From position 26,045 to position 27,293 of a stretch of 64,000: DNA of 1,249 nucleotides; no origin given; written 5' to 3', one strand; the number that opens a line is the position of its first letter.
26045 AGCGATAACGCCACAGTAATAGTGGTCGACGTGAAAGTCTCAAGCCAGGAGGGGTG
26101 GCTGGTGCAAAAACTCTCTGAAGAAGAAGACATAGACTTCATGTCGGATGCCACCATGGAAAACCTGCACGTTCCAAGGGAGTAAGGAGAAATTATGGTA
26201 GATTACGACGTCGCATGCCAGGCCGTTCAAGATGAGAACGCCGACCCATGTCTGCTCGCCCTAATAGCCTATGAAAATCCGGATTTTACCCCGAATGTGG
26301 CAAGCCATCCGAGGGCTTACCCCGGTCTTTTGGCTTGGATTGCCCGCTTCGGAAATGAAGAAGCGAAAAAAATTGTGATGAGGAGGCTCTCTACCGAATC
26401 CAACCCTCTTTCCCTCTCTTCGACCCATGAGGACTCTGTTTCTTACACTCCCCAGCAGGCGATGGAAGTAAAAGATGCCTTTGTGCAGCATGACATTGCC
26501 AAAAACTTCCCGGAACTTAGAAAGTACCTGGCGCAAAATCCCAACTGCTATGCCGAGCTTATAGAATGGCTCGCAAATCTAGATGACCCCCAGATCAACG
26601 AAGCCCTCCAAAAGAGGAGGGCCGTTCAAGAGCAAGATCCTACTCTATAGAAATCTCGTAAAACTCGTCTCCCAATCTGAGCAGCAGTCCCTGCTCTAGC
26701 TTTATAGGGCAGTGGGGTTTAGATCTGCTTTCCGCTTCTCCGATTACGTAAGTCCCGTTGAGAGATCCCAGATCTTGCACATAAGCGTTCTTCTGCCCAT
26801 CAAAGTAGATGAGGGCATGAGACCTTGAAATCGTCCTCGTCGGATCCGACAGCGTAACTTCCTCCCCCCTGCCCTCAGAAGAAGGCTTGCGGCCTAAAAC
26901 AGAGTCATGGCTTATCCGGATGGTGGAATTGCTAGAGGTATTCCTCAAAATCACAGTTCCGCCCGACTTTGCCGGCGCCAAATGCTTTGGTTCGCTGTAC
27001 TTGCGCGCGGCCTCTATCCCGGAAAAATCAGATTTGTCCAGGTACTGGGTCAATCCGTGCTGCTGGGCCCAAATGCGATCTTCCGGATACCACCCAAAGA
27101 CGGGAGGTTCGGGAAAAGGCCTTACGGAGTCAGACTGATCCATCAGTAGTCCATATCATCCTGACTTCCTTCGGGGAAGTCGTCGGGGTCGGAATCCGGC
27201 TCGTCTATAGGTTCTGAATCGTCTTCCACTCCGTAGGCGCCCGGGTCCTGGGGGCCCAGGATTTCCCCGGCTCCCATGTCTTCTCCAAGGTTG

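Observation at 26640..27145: FHA-domain protein translationally coupled to the end of rpoC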

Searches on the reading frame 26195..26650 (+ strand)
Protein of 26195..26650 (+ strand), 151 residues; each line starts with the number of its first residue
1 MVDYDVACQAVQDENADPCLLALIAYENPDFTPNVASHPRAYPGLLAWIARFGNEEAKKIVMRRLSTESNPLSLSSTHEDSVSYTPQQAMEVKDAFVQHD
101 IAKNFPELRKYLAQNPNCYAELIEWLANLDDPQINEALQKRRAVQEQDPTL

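Call 5: search_protein_families(library=pfam, proteins=[window:26195-26650:+], max_evalue=0.1)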
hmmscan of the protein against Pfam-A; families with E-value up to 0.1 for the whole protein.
window:26195-26650:+ (151 aa): 4 families
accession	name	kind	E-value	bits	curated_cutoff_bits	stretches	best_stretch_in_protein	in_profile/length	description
PF25591.1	LRV_2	-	8.7e-34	115.7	27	2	96-141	15-60/61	Leucine Rich Repeat Variant domain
PF09280.16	XPC-binding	-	0.0063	16.6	26.4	1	104-140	9-44/57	XPC-binding domain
PF13646.12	HEAT_2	-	0.013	16.2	27.7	0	106-140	2-38/88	HEAT repeats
PF22523.1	DUF6999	-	0.094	12.2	27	1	32-102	62-139/275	Family of unknown function (DUF6999)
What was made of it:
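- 26195..26650 (+): Convergent gene for a 151-aa protein with two LRV_2 repeats (equivalent to PFNA gene 7, BLGT_RS02790). Its last 11 nt overlap the 3' end of the FHA gene (26640-26650). Pfam PF25591 E 9e-34 (call 5).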

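Call 6: search_protein_families(library=ncbifam, proteins=[window:26195-26650:+], max_evalue=0.1)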
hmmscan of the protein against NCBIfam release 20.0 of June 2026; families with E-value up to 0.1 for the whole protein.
window:26195-26650:+ (151 aa): 0 families

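Call 51: find_homologous_proteins(query=window:26195-26650:+, max_evalue=0.00001)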
Query window:26195-26650:+ (151 aa): 38 proteins with E <= 0.00001 among 58 candidates.
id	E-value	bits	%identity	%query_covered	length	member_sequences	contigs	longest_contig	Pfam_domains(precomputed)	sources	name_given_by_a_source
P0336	6.7e-94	330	98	100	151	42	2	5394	PF25591.2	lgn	-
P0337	2.1e-80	286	85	97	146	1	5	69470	PF25591.2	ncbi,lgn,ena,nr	ncbi:MAG: hypothetical protein IKT06_02775 [Aeriscardovia sp.]|nr:hypothetical protein [Aeriscardovi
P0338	6.6e-80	284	83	100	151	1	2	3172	PF25591.2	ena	-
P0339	1.2e-75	271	82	95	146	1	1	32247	PF25591.2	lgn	-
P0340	9.9e-74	264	80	95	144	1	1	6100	PF25591.2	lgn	-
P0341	1.4e-66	241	72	100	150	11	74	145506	PF25591.2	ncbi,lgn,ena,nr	ncbi:MAG: hypothetical protein IIY17_00815 [Aeriscardovia sp.]|nr:hypothetical protein [Aeriscardovi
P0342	5.0e-49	184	94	62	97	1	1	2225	PF25591.2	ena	-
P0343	5.5e-43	165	77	44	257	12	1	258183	PF25591.2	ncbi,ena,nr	ncbi:MAG: hypothetical protein IKS59_04355 [Aeriscardovia sp.]|nr:hypothetical protein [Aeriscardovi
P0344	6.0e-43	164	68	54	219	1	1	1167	PF25591.2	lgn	-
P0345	7.1e-43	164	52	94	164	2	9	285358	PF25591.2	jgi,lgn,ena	jgi:hypothetical protein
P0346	2.1e-41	159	47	94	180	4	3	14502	PF25591.2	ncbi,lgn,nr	ncbi:MAG: hypothetical protein LKJ05_06475 [Bifidobacteriaceae bacterium]|nr:hypothetical protein [B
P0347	4.1e-41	159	80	42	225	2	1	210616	PF25591.2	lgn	-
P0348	6.3e-41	158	80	42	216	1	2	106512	PF25591.2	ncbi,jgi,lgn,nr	ncbi:MAG: hypothetical protein LKJ44_04085 [Bifidobacteriaceae bacterium]|jgi:hypothetical protein|n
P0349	8.3e-40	154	70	44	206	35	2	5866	PF25591.2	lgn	-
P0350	1.2e-39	154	69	45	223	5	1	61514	PF25591.2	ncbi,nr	ncbi:MAG: hypothetical protein IIT36_03885 [Aeriscardovia sp.]|nr:hypothetical protein [Aeriscardovi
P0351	1.2e-39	154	46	94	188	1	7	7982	PF25591.2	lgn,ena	-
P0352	1.4e-37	147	42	94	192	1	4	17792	PF25591.2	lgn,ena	-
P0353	2.6e-37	146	43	94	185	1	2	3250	PF25591.2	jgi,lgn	jgi:hypothetical protein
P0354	1.9e-35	140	38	93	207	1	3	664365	PF25591.2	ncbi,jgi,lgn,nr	ncbi:MAG: hypothetical protein LKJ47_00840 [Bifidobacteriaceae bacterium]|jgi:hypothetical protein|n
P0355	3.4e-34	136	44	84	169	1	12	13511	PF25591.2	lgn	-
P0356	2.6e-32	130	39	93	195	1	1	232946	PF25591.2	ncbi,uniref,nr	ncbi:hypothetical protein KIH77_04775 [Bifidobacterium sp. 82T24]|uniref:variant leucine-rich repeat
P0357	9.0e-32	128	41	93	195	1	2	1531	PF25591.2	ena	-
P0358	2.6e-31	127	49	93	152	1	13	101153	PF25591.2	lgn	-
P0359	1.7e-30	124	42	93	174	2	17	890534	PF25591.2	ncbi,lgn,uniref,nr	ncbi:hypothetical protein GA0061078_1411 [Bifidobacterium bohemicum]|uniref:Leucine rich repeat vari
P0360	4.6e-30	123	42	93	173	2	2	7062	PF25591.2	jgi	jgi:hypothetical protein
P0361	1.4e-28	118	36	94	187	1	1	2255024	PF25591.2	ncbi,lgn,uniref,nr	ncbi:hypothetical protein OZX73_07370 [Bifidobacterium sp. ESL0775]|uniref:variant leucine-rich repe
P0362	2.3e-28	117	35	94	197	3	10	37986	PF25591.2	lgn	-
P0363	4.4e-28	116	61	40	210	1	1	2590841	PF25591.2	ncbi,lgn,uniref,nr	ncbi:hypothetical protein OZX67_02040 [Bifidobacterium sp. ESL0728]|uniref:variant leucine-rich repe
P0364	5.2e-28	116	61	40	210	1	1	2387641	PF25591.2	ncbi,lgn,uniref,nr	ncbi:hypothetical protein [Bifidobacterium sp. ESL0732]|uniref:variant leucine-rich repeat-containin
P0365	5.3e-28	116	59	40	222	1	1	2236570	PF25591.2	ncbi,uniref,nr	ncbi:hypothetical protein OZX74_01930 [Bifidobacterium sp. ESL0798]|uniref:variant leucine-rich repe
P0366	6.3e-28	116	37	94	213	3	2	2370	PF25591.2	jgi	jgi:hypothetical protein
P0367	8.6e-28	115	59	40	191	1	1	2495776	PF25591.2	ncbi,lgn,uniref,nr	ncbi:hypothetical protein OZX72_01885 [Bifidobacterium sp. ESL0769]|uniref:variant leucine-rich repe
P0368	9.9e-28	115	59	40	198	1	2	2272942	PF25591.2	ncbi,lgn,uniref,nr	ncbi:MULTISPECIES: hypothetical protein [unclassified Bifidobacterium]|uniref:variant leucine-rich r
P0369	1.3e-27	115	59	40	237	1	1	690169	PF25591.2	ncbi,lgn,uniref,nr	ncbi:hypothetical protein PT279_02065 [Bifidobacterium sp. ESL0784]|uniref:variant leucine-rich repe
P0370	1.6e-27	114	59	40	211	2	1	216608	PF25591.2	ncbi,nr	ncbi:MAG: hypothetical protein J6575_05545 [Bifidobacterium sp.]|nr:hypothetical protein [Bifidobact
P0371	1.6e-27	114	59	40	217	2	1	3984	PF25591.2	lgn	-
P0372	4.6e-27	113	34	94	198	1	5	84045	PF25591.2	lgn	-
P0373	3.2e-26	110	35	94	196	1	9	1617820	PF25591.2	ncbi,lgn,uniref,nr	ncbi:hypothetical protein [Bifidobacterium bombi]|uniref:Leucine rich repeat variant domain-containi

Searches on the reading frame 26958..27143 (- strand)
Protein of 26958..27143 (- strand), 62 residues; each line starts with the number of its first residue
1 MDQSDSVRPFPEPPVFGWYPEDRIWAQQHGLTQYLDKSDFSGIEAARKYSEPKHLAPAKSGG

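Call 74: search_protein_families(library=pfam, proteins=[window:26958-27143:-], max_evalue=10)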
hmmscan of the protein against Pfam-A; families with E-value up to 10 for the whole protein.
seq(62 aa): 0 families
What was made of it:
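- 27069..27119 (-): Family-specific N-terminal motif, residues 9-25 (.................). P11, P14, G17, W18, Y19 and D22 are invariant in 63 family members. A short helix (residues 20-28) follows. No Pfam match (call 74).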
